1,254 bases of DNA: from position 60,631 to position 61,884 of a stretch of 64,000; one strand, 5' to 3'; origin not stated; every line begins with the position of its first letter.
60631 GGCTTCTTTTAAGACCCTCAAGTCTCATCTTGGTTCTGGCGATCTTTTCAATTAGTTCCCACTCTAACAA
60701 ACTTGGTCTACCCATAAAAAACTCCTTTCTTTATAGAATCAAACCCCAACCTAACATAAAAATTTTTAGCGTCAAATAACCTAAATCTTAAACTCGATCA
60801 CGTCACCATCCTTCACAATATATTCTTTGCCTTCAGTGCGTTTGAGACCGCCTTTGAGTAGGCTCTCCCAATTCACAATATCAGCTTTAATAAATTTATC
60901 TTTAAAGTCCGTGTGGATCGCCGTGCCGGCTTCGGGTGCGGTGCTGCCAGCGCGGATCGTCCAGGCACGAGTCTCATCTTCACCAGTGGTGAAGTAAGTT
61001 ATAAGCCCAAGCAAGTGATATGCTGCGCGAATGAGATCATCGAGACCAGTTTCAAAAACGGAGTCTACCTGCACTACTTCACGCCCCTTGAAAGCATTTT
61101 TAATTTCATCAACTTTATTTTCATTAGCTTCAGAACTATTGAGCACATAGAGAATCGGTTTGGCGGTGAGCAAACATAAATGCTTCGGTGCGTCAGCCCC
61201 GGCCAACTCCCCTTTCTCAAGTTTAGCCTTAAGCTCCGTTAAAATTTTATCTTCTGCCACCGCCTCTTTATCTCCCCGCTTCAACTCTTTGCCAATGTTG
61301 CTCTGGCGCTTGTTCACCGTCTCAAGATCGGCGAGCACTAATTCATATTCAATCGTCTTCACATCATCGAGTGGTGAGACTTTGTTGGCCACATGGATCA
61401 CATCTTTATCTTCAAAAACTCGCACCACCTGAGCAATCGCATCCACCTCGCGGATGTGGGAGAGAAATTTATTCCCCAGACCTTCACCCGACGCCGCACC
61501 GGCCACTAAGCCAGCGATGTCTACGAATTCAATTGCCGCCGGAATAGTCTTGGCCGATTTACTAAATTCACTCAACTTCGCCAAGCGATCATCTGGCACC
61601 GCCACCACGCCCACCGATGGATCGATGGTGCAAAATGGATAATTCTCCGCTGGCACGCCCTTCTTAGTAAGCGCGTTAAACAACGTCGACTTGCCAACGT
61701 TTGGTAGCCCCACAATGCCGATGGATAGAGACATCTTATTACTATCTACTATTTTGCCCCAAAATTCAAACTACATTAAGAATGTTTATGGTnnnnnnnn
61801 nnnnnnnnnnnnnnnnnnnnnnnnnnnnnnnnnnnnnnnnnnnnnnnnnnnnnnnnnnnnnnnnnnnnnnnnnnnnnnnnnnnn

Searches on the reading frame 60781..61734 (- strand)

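Call 67: search_protein_families(library=pfam, proteins=[window:60781-61734:-], max_evalue=0.01)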
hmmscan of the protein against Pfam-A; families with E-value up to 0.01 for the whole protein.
window:60781-61734:- (317 aa): 4 families
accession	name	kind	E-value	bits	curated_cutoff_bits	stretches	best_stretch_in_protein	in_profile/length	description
PF06071.19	YchF-GTPase_C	-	1.4e-24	86.4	27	1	244-317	1-83/84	Protein of unknown function (DUF933)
PF01926.29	MMR_HSR1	-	1.2e-21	77.3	21.9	1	5-110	2-86/113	50S ribosome-binding GTPase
PF02421.24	FeoB_N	-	1.3e-07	31.7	27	1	5-47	3-45/156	Ferrous iron transport protein B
PF02824.27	TGS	-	0.0018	18.7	22.2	1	260-315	13-58/60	TGS domain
